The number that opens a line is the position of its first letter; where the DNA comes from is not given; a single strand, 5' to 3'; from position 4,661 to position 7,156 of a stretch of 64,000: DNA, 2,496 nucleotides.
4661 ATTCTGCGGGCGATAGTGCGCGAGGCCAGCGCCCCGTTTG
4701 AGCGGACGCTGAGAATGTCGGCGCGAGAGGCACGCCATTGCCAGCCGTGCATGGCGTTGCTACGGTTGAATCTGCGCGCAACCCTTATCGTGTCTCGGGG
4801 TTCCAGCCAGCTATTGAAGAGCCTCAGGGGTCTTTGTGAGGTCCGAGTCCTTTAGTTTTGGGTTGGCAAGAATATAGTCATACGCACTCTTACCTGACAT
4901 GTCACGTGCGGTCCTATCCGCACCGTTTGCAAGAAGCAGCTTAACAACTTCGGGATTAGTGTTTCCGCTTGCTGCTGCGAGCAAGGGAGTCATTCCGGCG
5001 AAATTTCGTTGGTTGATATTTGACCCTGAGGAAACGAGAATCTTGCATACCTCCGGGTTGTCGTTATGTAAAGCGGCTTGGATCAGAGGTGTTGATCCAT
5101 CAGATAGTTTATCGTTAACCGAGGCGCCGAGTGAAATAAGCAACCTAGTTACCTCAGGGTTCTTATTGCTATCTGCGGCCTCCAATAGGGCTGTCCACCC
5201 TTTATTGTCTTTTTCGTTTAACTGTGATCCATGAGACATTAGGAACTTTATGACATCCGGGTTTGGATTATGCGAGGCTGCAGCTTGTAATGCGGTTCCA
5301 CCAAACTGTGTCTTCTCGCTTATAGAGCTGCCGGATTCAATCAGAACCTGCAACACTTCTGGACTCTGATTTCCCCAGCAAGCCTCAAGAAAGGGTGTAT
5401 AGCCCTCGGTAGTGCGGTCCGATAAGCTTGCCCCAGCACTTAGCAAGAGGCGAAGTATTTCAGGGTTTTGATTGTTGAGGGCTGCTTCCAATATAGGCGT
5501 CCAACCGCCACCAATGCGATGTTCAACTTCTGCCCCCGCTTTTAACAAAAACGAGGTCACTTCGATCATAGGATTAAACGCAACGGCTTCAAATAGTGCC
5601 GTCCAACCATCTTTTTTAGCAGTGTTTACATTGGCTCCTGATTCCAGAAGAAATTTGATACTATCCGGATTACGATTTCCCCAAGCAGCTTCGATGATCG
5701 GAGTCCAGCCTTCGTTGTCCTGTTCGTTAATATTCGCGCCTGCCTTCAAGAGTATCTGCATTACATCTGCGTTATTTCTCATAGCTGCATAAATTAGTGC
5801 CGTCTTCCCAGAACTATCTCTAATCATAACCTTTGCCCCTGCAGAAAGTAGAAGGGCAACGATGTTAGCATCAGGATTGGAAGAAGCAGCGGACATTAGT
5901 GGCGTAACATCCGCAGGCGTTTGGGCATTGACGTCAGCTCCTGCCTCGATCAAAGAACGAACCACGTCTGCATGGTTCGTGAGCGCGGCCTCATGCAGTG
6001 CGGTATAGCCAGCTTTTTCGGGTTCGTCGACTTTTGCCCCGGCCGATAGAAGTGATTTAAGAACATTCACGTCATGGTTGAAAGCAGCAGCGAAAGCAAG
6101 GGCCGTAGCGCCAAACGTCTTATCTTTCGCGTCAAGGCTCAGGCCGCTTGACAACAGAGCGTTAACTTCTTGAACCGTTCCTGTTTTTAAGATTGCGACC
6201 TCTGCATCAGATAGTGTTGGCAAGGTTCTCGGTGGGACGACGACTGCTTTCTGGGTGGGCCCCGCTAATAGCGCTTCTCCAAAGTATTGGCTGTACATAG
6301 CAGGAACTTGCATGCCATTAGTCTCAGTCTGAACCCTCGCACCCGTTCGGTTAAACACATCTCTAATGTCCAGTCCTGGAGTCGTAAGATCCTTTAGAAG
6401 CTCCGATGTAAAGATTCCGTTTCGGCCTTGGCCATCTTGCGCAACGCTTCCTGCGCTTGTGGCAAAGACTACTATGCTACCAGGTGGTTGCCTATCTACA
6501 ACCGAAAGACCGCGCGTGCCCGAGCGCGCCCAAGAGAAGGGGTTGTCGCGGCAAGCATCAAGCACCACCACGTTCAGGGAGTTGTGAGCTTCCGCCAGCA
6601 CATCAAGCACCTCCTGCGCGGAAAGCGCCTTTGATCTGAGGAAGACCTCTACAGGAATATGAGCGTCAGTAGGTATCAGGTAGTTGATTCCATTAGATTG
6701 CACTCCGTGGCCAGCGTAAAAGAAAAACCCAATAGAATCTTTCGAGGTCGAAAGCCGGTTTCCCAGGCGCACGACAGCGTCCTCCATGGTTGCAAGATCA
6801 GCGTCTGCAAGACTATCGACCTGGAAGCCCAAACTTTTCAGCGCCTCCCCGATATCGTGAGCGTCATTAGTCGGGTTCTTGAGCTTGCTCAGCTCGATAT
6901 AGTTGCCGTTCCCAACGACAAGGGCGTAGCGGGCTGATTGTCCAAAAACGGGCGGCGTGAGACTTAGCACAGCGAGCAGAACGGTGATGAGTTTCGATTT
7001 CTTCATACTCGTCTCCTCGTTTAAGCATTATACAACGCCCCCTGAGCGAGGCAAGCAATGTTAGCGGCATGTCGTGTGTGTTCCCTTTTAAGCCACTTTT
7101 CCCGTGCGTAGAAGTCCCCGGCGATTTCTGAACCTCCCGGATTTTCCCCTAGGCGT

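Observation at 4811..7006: Mobile-element-borne secreted caspase (C14) fused to about 13 ankyrin repeats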

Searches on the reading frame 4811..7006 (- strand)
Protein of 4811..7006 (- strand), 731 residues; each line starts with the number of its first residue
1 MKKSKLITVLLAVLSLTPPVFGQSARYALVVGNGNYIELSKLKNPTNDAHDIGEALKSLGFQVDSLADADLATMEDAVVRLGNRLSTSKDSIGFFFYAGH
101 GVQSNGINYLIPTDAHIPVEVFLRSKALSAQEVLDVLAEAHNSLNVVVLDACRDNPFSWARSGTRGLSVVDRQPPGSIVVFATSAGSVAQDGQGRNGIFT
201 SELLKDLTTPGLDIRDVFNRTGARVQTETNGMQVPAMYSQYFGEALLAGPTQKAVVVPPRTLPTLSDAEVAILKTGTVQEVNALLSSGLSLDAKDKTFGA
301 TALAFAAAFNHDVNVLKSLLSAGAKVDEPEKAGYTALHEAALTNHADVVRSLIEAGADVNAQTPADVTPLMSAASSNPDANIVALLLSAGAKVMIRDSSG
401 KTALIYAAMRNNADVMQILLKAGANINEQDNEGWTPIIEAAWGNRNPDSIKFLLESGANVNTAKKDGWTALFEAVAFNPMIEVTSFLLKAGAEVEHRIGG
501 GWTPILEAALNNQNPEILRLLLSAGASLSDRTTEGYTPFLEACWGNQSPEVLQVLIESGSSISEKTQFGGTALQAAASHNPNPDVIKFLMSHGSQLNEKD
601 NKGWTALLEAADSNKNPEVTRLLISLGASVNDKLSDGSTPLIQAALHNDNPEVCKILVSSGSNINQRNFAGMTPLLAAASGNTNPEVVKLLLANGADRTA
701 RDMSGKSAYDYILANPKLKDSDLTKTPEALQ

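Call 6: search_protein_families(library=pfam, proteins=[window:4811-7006:-], max_evalue=0.01)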
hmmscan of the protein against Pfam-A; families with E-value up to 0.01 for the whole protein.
window:4811-7006:- (731 aa): 8 families
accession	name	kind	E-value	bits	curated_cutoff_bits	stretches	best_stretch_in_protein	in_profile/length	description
PF12796.13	Ank_2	-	1.5e-86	285.6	27.3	7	370-462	1-88/90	Ankyrin repeats (3 copies)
PF00023.36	Ank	-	1.4e-77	251.5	21.1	7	333-363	2-32/33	Ankyrin repeat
PF13637.12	Ank_4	-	1e-62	207.1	22.7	11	404-454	1-50/50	Ankyrin repeats (many copies)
PF13857.12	Ank_5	-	5e-49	164.2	27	7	352-407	1-56/56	Ankyrin repeats (many copies)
PF13606.12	Ank_3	-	1.7e-45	147.4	22.3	2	333-361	2-30/30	Ankyrin repeat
PF00656.27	Peptidase_C14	-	1.5e-36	126.7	21.4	1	26-239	2-225/233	Caspase domain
PF24521.3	Ank_KRIT1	-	3.6e-15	56.4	80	1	369-457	21-108/149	KRIT1 ankyrin-repeats domain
PF23745.1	ANK_LRRK2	-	1.5e-11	44.7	27.5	1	314-421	12-114/130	LRRK2 ANK repeat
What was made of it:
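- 6290..6931 (-): Peptidase_C14 (caspase/paracaspase-like) domain, residues 26-239. It contains His100 (6707-6709), Cys152 (6551-6553), the acidic residues D48, D150 and D191, and an invariant W159/R161/R165-G166 loop just after the catalytic Cys. Pfam E=1.5e-36 (call 6).
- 4814..6214 (-): Ankyrin solenoid, residues 265-731: N-cap, 12 full repeats with a 33/34-residue period (motif G-x-T-A/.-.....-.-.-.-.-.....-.), and C-cap. Pfam Ank_2 E=1.5e-86 (call 6).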

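Call 12: find_homologous_proteins(query=window:4811-7006:-, max_evalue=1e-20)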
Query window:4811-7006:- (731 aa): 2132 proteins with E <= 1e-20 among 8000 candidates; the best 120 are listed.
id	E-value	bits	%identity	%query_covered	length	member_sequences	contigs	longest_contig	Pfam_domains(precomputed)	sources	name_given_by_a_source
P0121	1.1e-142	495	34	58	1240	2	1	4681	PF13606.13,PF13857.13,PF23745.2,PF12796.14,PF00023.37,PF13637.13,PF24521.3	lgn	-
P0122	1.3e-141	492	46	69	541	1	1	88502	PF00656.28,PF13606.13,PF13857.13,PF12796.14,PF00023.37,PF13637.13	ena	-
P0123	8.8e-125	436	46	74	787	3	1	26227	PF00656.28,PF13606.13,PF13857.13,PF12796.14,PF00023.37,PF13637.13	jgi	jgi:ankyrin repeat protein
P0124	2.3e-123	431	28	60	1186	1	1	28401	PF13606.13,PF13857.13,PF23872.2,PF23745.2,PF26678.1,PF12796.14,PF00023.37,PF13637.13,PF24521.3,PF12074.14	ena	-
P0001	6.9e-119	416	76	33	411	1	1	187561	PF00656.28,PF03781.23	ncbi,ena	-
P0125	2.1e-118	415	44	74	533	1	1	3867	PF00656.28,PF13606.13,PF13857.13,PF12796.14,PF00023.37,PF13637.13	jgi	jgi:ankyrin repeat protein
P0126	6.3e-118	413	74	35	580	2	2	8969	PF00656.28,PF03781.23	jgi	jgi:formylglycine-generating enzyme required for sulfatase activity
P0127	7.7e-118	413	75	35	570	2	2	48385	PF00656.28,PF03781.23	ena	-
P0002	2.4e-117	411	74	35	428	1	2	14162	PF00656.28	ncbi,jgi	ncbi:MAG: caspase family protein [Spirochaetia bacterium]|jgi:hypothetical protein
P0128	2.3e-116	408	75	33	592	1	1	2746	PF00656.28,PF03781.23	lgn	-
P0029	9.8e-116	406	61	33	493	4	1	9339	PF00656.28,PF13606.13,PF13857.13,PF12796.14,PF00023.37,PF13637.13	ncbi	ncbi:MAG: caspase family protein [Spirochaetia bacterium]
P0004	4.8e-115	404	71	35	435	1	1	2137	PF00656.28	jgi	jgi:hypothetical protein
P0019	5.3e-115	404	49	59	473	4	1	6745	PF00656.28,PF13606.13,PF13857.13,PF12796.14,PF00023.37,PF13637.13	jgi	jgi:uncharacterized caspase-like protein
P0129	5.5e-114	400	75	34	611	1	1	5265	PF00656.28,PF03781.23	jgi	jgi:formylglycine-generating enzyme required for sulfatase activity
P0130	2.1e-113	398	71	36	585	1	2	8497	PF00656.28,PF03781.23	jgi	jgi:formylglycine-generating enzyme required for sulfatase activity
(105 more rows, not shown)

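Call 13: find_encoding_contigs(protein=P0122, flank=10000, max_places=2)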
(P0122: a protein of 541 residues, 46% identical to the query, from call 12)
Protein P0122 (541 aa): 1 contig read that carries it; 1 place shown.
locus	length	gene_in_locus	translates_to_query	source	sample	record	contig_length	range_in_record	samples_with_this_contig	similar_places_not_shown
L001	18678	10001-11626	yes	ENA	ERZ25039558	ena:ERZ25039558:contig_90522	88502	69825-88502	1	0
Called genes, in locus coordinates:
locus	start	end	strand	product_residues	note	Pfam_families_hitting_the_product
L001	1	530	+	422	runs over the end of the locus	-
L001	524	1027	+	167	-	-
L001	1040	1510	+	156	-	-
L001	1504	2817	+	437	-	-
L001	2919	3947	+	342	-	-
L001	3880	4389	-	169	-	-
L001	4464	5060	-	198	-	-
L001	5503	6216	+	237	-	-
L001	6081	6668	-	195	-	-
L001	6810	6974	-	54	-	PF00211:Guanylate_cyc (weak)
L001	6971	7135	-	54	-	-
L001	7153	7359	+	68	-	-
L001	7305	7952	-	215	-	-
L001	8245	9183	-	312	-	PF00211:Guanylate_cyc (faint)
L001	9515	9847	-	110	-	-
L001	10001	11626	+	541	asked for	PF00656:Peptidase_C14, PF00023:Ank (faint), PF12796:Ank_2, PF13606:Ank_3 (faint), PF13637:Ank_4 (weak), PF12796:Ank_2, PF13857:Ank_5 (weak)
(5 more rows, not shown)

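Call 14: find_encoding_contigs(protein=P0123, flank=10000, max_places=2)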
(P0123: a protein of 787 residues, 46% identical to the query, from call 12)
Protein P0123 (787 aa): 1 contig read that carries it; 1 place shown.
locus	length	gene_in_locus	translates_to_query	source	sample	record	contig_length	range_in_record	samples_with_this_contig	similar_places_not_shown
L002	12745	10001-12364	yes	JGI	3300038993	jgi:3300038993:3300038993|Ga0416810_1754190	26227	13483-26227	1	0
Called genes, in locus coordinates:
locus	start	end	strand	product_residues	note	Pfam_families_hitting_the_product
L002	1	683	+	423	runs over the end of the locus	PF01547:SBP_bac_1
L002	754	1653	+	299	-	PF00528:BPD_transp_1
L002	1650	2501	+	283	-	PF00528:BPD_transp_1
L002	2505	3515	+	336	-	PF04616:Glyco_hydro_43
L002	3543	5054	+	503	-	PF22848:ASD1_dom, PF06964:Alpha-L-AF_C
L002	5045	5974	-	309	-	PF01022:HTH_5, PF12840:HTH_20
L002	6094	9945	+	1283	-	PF00111:Fer2, PF01799:Fer2_2, PF00941:FAD_binding_5, PF03450:CO_deh_flav_C, PF01315:Ald_Xan_dh_C, PF02738:MoCoBD_1, PF20256:MoCoBD_2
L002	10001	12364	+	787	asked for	PF00656:Peptidase_C14, PF12796:Ank_2, PF13606:Ank_3 (faint), PF13637:Ank_4 (faint), PF12796:Ank_2, PF00023:Ank (weak), PF12796:Ank_2, PF13857:Ank_5 (weak)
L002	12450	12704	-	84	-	PF01546:Peptidase_M20 (weak)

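Call 15: find_encoding_contigs(protein=window:4811-7006:-, flank=10000, max_places=3)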
Protein window:4811-7006:- (731 aa): 4 contigs read that carry it; 3 places shown.
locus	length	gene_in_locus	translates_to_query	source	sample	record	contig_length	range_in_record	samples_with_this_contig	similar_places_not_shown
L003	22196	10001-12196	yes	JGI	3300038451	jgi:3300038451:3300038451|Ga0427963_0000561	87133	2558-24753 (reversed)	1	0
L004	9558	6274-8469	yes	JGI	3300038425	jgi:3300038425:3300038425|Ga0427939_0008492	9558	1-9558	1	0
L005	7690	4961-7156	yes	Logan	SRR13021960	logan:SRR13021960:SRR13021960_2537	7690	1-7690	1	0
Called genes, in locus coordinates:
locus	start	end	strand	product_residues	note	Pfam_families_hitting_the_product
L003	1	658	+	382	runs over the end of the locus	PF14659:Phage_int_SAM_3, PF00589:Phage_integrase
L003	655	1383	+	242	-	-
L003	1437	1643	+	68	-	PF12728:HTH_17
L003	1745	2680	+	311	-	PF13481:AAA_25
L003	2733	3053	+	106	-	-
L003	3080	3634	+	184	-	-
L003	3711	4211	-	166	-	-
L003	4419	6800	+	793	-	-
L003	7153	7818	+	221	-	PF00239:Resolvase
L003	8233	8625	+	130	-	-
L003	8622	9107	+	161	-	PF01381:HTH_3 (weak)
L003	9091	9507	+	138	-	-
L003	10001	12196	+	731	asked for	-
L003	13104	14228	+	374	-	PF01208:URO-D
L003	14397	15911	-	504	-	PF00135:COesterase, PF20434:BD-FAE (weak), PF07859:Abhydrolase_3 (faint)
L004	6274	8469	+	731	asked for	-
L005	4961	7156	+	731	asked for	-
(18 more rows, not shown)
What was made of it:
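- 4811..7006 (-): Complete gene for a 731-aa protein: leader, C14 caspase-like domain, linker and ankyrin array. The stop codon is at 4811-4813. The identical 731-aa product is called on four metagenome contigs, three of which were shown (call 15).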

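Call 31: find_related_loci(query=window:4814-7006:-, collection=genome_contigs, flank=8000)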
Query window:4814-7006:- (731 aa) in genome_contigs; peptide patterns used: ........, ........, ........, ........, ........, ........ (x = any residue, [..] = any of these).
66 stretches matched a pattern; 8 encode a relative of the query (tblastn E <= 1e-3); 8 distinct loci.
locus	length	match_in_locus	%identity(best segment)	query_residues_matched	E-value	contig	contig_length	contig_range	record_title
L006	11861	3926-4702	75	9-266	2e-123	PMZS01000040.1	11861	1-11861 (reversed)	MAG: Spirochaetaceae bacterium isolate fen_1364 73.20110800_E3D.78_contig_152737, whole genome shotgun sequence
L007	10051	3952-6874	72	1-266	1e-122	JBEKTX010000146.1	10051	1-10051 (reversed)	MAG: Spirochaetia bacterium isolate SPRUCE 568 SPRUCE_568_146, whole genome shotgun sequence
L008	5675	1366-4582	34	267-712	2e-46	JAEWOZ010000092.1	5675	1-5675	MAG: Fusobacteria bacterium isolate OH_SBlB_84 k127_616149, whole genome shotgun sequence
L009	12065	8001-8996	34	265-725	4e-40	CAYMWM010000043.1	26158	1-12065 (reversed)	MAG TPA_asm: uncultured Smithella sp. isolate SRP192927_co6_232 genome assembly, contig: NODE_3675_length_26158_cov_5.85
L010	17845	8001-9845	32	273-692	3e-24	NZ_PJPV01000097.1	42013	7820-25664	Endozoicomonas acroporae strain Acr-14 Endozoicomoas_acroporae_sp._Acr-14_contig_97, whole genome shotgun sequence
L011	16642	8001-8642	39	259-469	9e-7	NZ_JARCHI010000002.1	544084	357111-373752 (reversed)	Enterobacter pasteurii strain A-8 NODE_2_covk_21.855737_covr_62.715_cutoff_34, whole genome shotgun sequence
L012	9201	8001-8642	27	259-469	1e-6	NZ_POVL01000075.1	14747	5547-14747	Enterobacter sichuanensis strain WCHECL1597 75, whole genome shotgun sequence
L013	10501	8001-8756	25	267-504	2e-6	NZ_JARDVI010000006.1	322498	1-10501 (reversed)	Enterobacter chinensis strain 170198 contig00006, whole genome shotgun sequence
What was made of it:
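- The closest relatives come from peat and fen metagenome-assembled genomes (call 31).
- Tried and rejected: It found only heads at 72-75% identity by tblastn in two peat or fen Spirochaetia metagenome-assembled genomes, plus unrelated ankyrin proteins (call 31).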

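Call 32: predict_structure(alignment_id=A1)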
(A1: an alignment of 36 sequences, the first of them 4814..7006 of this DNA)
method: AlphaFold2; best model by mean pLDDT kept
length: 731 residues; sequences in the alignment: 36
mean_pLDDT: 87.7   pTM: 0.65
mean pLDDT of the five models: 87.7, 85.9, 85.8, 84.1, 83.0
residues with pLDDT >= 90: 483; 70-90: 145; 50-70: 69; < 50: 34
segments of 3 or more residues with pLDDT < 50: 16-19, 185-190, 251-263
pLDDT, mean of each block of 10 residues (from residue 1): 61 56 83 90 89 95 97 97 93 94 85 89 91 91 89 67 52 75 54 69 91 88 85 75 73 36 60 67 65 63 78 80 85 90 91 96 97 95 97 98 97 97 98 97 95 98 89 96 98 96 98 98 98 97 98 98 96 98 98 97 97 98 98 97 98 98 98 98 96 97 97 94 71 47
secondary structure, 60 per line:
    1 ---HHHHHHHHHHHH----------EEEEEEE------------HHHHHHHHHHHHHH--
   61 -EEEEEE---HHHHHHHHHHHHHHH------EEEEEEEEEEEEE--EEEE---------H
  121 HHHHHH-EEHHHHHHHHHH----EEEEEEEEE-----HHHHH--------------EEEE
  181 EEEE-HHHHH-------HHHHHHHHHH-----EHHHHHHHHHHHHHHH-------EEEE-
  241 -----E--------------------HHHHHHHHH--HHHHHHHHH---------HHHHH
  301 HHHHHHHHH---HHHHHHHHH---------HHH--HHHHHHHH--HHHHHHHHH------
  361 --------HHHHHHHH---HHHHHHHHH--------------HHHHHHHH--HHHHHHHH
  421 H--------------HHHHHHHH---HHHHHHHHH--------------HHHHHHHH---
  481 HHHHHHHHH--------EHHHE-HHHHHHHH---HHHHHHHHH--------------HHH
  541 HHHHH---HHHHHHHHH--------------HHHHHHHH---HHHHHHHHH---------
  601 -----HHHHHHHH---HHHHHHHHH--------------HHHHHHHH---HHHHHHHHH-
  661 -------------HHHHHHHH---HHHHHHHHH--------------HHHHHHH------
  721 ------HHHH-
elements in order (helices of 4 or more, strands of 3 or more residues): H4-15 E26-32 H45-58 E62-67 H71-85 E92-104 E107-110 H120-126 H130-139 E144-152 H158-162 E177-184 H186-190 H198-207 H214-228 E236-239 H267-275 H278-286 H296-309 H313-321 H336-343 H346-354 H369-376 H380-388 H403-410 H413-421 H436-443 H447-455 H470-477 H481-489 H504-511 H515-523 H538-545 H549-557 H572-579 H583-591 H606-613 H617-625 H640-647 H651-659 H674-681 H685-693 H708-714 H727-730
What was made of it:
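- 6941..7006 (-): Sec-type signal peptide, residues 1-22 (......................|Q). It has no lipobox Cys. In the model it is a separate low-confidence helix at residues 4-15 (call 32).
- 6215..6289 (-): Interdomain linker, residues 240-264. It contains K252 and R260. pLDDT is below 50 for residues 251-263 in the full-length model (call 32).
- The linker is disordered and the solenoid is confidently modelled (call 32).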

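Call 34: fold_search(model_id=the predicted structure, library=pdb)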
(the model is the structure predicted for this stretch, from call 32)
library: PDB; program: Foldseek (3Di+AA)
matches with E <= 10: 1524; with E <= 0.001: 1023
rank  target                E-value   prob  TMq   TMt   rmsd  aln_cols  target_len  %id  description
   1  6mol_A                1.2e-27  1.00  0.42  0.64   9.7       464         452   34  Monoextended DARPin M_R12 complex with EpoR (released 2019-06-05)
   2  5leb                  1.4e-25  1.00  0.21  0.32  23.3       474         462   29  Crystal structure of DARPin-DARPin rigid fusion, variant DDD_D12_06_D12_06_D12 (released 2017-08-02)
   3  5le2_A                4.3e-25  1.00  0.19  0.28  17.1       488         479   28  Crystal structure of DARPin-DARPin rigid fusion, variant DDD_D12_15_D12_15_D12 (released 2017-08-02)
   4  5y4d                  2.5e-24  1.00  0.39  0.41  10.0       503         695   27  Crystal Structure of AnkB Ankyrin Repeats in Complex with AnkR/AnkB Chimeric Autoinhibition Segment (released 2017-09-13)
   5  5lee                  3.4e-24  1.00  0.19  0.29  19.5       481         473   28  Crystal structure of DARPin-DARPin rigid fusion, variant DDD_D12_12_D12_12_D12 (released 2017-08-02)
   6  5lec                  3.5e-24  1.00  0.19  0.29  18.5       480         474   28  Crystal structure of DARPin-DARPin rigid fusion, variant DDD_D12_12_D12_12_D12 (released 2017-08-02)
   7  8cs9_A                3.7e-24  1.00  0.34  0.31  11.3       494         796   28  Composite reconstruction of Class 1 of the erythrocyte ankyrin-1 complex (released 2022-07-20)
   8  4rlv                  2.7e-23  1.00  0.35  0.31  11.7       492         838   28  Crystal Structure of AnkB 24 Ankyrin Repeats in Complex with AnkR Autoinhibition Segment (released 2014-11-26)
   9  5y4f_B                5.6e-23  1.00  0.41  0.67   6.4       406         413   31  Crystal Structure of AnkB Ankyrin Repeats R13-24 in complex with autoinhibition segment AI-c (released 2017-09-13)
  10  5y4f_A                7.3e-23  1.00  0.39  0.63   7.1       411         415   30  Crystal Structure of AnkB Ankyrin Repeats R13-24 in complex with autoinhibition segment AI-c (released 2017-09-13)
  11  5led                  1.2e-22  1.00  0.19  0.30  18.8       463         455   30  Crystal structure of DARPin-DARPin rigid fusion, variant DDD_D12_12_D12_12_D12 (released 2017-08-02)
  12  7uzu_A                1.1e-21  1.00  0.34  0.52  16.2       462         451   26  Ankyrin-1 (N-terminal region of membrane binding domain, local refinement from consensus reconstruction; bound to N-te (released 2022-07-20)
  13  5jhq_A                1.8e-20  1.00  0.20  0.30  16.1       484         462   30  ARCs 1-3 of human Tankyrase-1 bound to a peptide derived from IRAP (released 2016-09-21)
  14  5jhq_B                3.8e-20  1.00  0.20  0.30  16.0       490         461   29  ARCs 1-3 of human Tankyrase-1 bound to a peptide derived from IRAP (released 2016-09-21)
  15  5jhq_D                4.1e-20  1.00  0.19  0.30  16.0       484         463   30  ARCs 1-3 of human Tankyrase-1 bound to a peptide derived from IRAP (released 2016-09-21)
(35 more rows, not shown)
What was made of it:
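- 4814..6214 (-): Foldseek top hits are DARPins and ankyrin-B/R (call 34).
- On Ankyrin repeat proteins: The model is confident (call 32) and matches DARPins and ankyrin-B/R (call 34).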

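Call 47: search_protein_families(library=padloc, proteins=[window:4814-7006:-], max_evalue=0.01)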
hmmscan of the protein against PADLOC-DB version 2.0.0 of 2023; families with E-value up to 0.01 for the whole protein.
window:4814-7006:- (731 aa): 4 families
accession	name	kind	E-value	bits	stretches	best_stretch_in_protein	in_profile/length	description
PDLC04783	PDC-M72A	-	9.6e-65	217.3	4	584-716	244-373/392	-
PDLC02908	Ankyrin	-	1.8e-23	80.8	4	387-521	723-856/880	-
PDLC02987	caspase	-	7.1e-12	43.3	1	25-240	2-167/453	-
PDLC02203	MzaA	-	1.7e-07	27.9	0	368-434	12-78/683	-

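Call 55: search_protein_families(library=ncbifam, proteins=[window:4814-7006:-], max_evalue=0.00001)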
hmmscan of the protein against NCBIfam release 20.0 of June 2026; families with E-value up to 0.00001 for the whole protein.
window:4814-7006:- (731 aa): 11 families
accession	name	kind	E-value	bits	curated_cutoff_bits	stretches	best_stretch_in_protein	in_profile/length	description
NF043029.1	T4SS_AnkY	equivalog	2.5e-50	171.5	600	4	399-464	457-521/543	Dot/Icm T4SS effector AnkY/LegA9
NF043023.1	T4SS_AnkH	equivalog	7.6e-43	146.9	600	4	275-367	9-99/467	Dot/Icm T4SS effector AnkH/LegA3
NF041931.2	MzaA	equivalog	4.8e-35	121.5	800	3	347-422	16-90/726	MZA anti-phage system associated sigma-70 family RNA polymerase sigma factor MzaA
NF043022.1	T4SS_AnkG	equivalog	3.5e-34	118.4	500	2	276-418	307-454/455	Dot/Icm T4SS effector AnkG/AnkZ/LegA7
NF043028.1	T4SS_AnkX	equivalog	2.1e-21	75.8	1400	2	272-439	555-725/938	Dot/Icm T4SS effector AnkN/AnkX/LegA8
TIGR00870.1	trp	subfamily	9.6e-17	60.3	498.75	0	398-469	129-213/747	transient-receptor-potential calcium channel protein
NF047832.1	caspase_w_EACC1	subfamily_domain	3.5e-14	52.8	140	1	27-209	2-186/211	caspase, EACC1-associated type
NF043019.1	T4SS_AnkC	equivalog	6.1e-09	35.2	450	0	286-377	115-212/459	Dot/Icm T4SS effector AnkC/LegA12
NF043021.1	T4SS_AnkF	equivalog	8.7e-08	30.9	1000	0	371-460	556-645/917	Dot/Icm T4SS effector AnkF/LegA14/Ceg31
NF043024.1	T4SS_AnkI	equivalog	1.1e-06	27.7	550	0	396-433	237-275/439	Dot/Icm T4SS effector AnkI/LegAS4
NF043027.1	T4SS_AnkQ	equivalog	4.5e-06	25.6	700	0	314-360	345-391/496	Dot/Icm T4SS effector AnkQ/LegA10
